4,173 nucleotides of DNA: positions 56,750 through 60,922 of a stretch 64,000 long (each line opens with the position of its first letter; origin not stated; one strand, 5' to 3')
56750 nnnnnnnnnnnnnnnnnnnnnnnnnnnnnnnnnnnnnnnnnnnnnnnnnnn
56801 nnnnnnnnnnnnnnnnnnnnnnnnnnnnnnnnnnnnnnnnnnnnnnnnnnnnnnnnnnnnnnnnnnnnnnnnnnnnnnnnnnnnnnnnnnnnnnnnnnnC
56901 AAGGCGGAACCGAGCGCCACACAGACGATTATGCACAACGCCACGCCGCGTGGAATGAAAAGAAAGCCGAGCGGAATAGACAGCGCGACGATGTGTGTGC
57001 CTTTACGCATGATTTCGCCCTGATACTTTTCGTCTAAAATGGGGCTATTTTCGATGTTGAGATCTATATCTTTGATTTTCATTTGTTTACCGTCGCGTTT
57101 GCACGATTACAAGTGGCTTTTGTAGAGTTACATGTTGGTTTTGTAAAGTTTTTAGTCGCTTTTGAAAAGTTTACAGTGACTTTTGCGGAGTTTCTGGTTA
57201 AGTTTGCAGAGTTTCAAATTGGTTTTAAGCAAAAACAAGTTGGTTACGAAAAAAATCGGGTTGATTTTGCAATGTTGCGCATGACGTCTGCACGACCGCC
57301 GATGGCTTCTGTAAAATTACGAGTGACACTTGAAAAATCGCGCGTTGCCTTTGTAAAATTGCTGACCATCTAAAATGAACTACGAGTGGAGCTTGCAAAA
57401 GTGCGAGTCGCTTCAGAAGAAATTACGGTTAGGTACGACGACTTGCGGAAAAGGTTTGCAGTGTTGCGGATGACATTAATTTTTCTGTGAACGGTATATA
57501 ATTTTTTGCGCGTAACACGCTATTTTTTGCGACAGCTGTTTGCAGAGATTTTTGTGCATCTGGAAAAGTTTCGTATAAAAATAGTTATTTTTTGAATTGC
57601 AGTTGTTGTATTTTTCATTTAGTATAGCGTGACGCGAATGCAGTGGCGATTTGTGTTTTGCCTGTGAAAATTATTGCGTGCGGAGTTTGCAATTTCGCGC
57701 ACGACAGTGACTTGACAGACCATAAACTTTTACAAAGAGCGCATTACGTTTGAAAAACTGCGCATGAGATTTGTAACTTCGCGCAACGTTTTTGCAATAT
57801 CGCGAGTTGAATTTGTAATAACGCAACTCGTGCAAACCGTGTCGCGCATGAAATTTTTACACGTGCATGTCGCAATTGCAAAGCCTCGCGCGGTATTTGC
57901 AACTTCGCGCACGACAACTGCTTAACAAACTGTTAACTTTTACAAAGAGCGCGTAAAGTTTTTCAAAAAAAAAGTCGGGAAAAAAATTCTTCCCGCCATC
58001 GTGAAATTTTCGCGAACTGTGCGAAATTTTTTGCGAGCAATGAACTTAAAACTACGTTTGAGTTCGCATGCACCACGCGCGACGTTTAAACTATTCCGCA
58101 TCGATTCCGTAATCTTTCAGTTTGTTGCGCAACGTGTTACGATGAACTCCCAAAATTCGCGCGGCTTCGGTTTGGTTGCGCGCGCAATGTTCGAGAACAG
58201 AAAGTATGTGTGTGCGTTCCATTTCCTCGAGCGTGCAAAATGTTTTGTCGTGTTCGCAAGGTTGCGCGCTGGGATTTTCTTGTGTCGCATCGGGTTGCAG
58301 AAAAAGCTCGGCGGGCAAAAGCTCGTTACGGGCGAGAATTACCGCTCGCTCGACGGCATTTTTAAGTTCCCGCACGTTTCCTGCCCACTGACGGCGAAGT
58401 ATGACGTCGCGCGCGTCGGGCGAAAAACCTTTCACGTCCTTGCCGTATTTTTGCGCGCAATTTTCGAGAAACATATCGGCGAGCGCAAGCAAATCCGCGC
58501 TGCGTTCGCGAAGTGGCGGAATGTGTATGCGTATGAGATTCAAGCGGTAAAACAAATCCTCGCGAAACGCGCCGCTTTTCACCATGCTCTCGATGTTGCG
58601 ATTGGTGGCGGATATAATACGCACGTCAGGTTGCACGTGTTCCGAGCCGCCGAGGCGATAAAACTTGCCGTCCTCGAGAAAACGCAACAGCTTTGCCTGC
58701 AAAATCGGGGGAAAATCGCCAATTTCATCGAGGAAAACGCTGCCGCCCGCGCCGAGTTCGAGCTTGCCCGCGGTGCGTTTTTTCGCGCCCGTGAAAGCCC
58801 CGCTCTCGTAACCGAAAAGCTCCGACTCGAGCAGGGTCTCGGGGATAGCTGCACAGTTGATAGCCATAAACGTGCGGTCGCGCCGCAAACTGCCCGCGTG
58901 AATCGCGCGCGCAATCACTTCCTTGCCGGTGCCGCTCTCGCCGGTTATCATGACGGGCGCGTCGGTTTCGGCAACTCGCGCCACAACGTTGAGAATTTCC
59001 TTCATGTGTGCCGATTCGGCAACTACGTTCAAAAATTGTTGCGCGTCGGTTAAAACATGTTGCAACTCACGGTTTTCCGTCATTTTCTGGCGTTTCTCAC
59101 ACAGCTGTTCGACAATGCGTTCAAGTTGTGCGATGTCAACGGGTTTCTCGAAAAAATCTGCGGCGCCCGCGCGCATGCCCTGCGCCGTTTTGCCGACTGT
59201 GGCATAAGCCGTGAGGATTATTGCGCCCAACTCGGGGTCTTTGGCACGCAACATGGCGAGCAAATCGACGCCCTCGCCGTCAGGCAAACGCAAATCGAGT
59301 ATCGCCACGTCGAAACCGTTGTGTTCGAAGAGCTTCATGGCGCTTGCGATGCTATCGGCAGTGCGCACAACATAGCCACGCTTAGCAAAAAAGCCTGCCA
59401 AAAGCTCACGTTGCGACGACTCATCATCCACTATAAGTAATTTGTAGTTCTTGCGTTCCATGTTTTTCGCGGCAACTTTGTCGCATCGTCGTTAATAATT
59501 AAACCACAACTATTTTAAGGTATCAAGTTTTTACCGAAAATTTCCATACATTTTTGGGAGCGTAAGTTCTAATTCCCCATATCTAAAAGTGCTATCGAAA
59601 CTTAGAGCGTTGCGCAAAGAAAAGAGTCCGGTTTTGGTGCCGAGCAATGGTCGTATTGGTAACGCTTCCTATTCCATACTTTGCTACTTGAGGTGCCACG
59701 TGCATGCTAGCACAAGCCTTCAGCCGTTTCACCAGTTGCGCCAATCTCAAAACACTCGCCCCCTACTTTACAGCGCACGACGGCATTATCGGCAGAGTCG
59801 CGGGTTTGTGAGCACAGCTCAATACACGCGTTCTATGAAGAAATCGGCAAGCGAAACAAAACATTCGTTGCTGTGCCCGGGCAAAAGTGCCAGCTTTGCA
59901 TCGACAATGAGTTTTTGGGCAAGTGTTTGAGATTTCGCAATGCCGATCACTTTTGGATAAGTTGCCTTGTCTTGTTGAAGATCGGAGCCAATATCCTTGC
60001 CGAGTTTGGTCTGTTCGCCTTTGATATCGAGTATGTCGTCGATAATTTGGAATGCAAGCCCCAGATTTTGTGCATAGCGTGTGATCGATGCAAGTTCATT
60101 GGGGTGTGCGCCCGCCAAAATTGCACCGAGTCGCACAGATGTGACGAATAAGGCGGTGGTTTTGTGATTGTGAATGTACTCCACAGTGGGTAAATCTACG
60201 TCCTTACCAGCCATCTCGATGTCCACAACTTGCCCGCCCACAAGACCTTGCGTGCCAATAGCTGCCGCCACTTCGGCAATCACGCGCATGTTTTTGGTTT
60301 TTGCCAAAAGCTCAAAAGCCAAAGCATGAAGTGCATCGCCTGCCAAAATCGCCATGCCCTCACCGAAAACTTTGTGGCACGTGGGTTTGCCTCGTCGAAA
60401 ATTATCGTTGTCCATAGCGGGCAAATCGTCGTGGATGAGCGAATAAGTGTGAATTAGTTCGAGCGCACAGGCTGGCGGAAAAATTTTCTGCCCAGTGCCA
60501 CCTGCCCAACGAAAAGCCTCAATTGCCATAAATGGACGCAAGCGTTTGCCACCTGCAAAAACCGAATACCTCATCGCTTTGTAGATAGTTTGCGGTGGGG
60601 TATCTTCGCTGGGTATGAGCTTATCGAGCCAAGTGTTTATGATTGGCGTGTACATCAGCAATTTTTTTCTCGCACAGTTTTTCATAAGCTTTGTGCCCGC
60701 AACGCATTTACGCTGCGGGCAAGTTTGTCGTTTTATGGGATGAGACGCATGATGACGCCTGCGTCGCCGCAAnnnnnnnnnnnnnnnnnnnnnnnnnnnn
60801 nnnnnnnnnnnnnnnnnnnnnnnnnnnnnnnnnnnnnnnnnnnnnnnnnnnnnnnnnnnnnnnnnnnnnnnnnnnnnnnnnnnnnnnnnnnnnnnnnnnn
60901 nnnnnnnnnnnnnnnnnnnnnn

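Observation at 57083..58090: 1 kb non-coding region made of phased 21-bp degenerate repeats between a sigma-54 activator gene and a membrane kinase-like gene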

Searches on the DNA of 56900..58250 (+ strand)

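Call 98: search_dna_similar(query=window:57083-58090:+, collection=plasmids, mode=distant, max_evalue=0.001, max_rows=15)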
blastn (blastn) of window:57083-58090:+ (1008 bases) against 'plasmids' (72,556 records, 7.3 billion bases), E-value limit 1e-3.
No match.

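Call 99: search_dna_similar(query=window:57083-58090:+, collection=phages, mode=distant, max_evalue=0.001, max_rows=15)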
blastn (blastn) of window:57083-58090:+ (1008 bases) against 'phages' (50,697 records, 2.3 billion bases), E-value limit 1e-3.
No match.
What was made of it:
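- Nothing in the plasmid or phage collections resembles it (calls 98, 99).
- Tried and rejected: No match (calls 98, 99).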

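Call 100: search_rna_families(source=window, start=56900, end=58250, threshold=evalue, max_evalue=1)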
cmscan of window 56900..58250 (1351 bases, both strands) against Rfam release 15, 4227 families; matches with E-value up to 1: 1.
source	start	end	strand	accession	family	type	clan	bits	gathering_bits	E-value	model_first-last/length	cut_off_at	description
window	57519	57585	+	RF02245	mir-788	Gene; miRNA;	-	21.6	90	0.12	1-80/80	no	mir-788 microRNA precursor family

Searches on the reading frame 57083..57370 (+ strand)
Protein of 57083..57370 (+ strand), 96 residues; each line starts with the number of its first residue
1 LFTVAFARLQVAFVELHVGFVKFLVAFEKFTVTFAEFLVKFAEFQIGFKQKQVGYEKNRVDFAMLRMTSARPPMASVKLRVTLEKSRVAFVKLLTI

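Call 68: search_protein_representatives(protein=window:57083-57370:+)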
Query: 96 residues. Proteins with E-value up to 0.001 (for the whole library): 13; up to 1e-10: 3; up to 1e-30: 1. The best 13 are listed.
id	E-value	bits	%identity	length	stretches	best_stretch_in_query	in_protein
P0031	1.7e-35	136.8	26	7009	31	3-80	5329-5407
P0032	2.5e-13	66.1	24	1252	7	30-86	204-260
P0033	1.9e-12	63.3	46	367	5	2-48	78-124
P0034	6.1e-09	52.1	38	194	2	3-90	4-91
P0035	1.3e-06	44.8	29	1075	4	3-85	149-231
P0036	2.9e-06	43.6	38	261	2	3-57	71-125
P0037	1.3e-05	41.5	25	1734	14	4-57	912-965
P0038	1.4e-05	41.4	31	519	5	3-48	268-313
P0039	2.6e-05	40.6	40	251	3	2-59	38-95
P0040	2.1e-04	37.7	30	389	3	3-90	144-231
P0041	2.3e-04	37.6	35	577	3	2-49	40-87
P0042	3.7e-04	36.9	36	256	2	4-90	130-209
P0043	8.7e-04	35.7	30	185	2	3-76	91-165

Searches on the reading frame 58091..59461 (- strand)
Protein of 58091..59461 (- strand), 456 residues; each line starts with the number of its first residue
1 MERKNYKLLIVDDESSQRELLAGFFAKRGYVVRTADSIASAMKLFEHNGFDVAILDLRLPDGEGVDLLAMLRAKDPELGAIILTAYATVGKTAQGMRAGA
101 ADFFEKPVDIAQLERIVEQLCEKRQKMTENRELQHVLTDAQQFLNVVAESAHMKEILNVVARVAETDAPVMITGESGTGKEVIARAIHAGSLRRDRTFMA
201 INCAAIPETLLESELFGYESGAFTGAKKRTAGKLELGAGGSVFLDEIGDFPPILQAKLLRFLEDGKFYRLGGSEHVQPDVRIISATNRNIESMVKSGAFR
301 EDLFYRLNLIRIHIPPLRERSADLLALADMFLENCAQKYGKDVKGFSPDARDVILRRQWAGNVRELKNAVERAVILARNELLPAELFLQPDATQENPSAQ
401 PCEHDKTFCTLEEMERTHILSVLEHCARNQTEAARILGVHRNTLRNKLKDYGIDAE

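Call 13: search_protein_families(library=pfam, proteins=[window:58091-59461:-])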
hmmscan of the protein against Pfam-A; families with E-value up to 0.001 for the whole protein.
window:58091-59461:- (456 aa): 8 families
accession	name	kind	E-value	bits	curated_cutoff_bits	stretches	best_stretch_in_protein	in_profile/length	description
PF00158.32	Sigma54_activat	-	8.3e-68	227.8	20.2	1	147-313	2-168/168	Sigma-54 interaction domain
PF00072.30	Response_reg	-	6.8e-26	91.1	30.2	1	9-117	2-110/111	Response regulator receiver domain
PF14532.12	Sigma54_activ_2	-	7.3e-21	75.3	25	1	147-317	1-138/138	Sigma-54 interaction domain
PF25601.1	AAA_lid_14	-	1.3e-20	73.5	27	1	318-394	1-76/87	AAA+ ATPase lid domain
PF02954.25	HTH_8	-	1.4e-12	47.6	22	1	410-451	1-42/42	Bacterial regulatory protein, Fis family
PF07728.20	AAA_5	-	6.5e-07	29.9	22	1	169-290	1-125/139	AAA domain (dynein-related subfamily)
PF13556.12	HTH_30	-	2.2e-05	24.6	27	1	420-449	5-34/59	PucR C-terminal helix-turn-helix domain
PF13191.12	AAA_16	-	3.6e-05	24.8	32.6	1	151-250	7-116/167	AAA ATPase domain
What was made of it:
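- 58091..59461 (-): Flanking gene: a response regulator with a sigma-54 AAA+ domain and an HTH_8 domain (NtrC type). Call 13.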

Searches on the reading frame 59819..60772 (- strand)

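Call 13: search_protein_families(library=pfam, proteins=[window:59819-60772:-])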
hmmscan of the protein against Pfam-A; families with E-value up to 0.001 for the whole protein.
window:59819-60772:- (317 aa): 1 family
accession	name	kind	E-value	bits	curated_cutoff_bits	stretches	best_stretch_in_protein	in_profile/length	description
PF00348.22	polyprenyl_synt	-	1.5e-62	211.5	27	1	61-283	2-224/251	Polyprenyl synthetase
